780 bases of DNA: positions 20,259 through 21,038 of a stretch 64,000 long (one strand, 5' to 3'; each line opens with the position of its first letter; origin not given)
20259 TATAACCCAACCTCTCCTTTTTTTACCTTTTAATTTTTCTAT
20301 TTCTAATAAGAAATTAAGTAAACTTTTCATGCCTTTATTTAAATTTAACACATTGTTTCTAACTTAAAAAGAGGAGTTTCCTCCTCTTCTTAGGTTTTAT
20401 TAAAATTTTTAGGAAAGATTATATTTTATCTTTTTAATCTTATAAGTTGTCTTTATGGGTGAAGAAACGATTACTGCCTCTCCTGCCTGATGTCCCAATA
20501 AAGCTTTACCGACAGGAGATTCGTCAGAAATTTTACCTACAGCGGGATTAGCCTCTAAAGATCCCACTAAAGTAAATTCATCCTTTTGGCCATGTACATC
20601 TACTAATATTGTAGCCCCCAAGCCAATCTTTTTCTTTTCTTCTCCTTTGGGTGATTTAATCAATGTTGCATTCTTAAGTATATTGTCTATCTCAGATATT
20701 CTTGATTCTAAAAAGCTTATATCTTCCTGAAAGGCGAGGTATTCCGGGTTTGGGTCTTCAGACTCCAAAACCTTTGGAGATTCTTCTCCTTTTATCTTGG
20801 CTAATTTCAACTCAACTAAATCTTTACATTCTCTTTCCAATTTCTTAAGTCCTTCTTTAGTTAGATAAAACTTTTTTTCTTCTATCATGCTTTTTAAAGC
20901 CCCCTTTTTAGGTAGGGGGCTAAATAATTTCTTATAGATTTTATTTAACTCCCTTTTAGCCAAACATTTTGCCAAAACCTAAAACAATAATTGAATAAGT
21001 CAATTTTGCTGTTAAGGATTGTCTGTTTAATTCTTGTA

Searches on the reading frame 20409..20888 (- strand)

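Call 87: search_protein_families(library=pfam, proteins=[window:20409-20888:-], max_evalue=0.001)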
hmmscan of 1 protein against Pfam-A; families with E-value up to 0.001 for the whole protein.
window:20409-20888:- (159 aa): 2 families
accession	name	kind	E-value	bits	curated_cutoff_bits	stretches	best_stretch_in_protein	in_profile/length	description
PF01272.25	GreA_GreB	-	3.3e-17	62.7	26.9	1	84-156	2-77/77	Transcription elongation factor, GreA/GreB, C-term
PF03449.20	GreA_GreB_N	-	1.9e-07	31.6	24.5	1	8-75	2-70/71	Transcription elongation factor, N-terminal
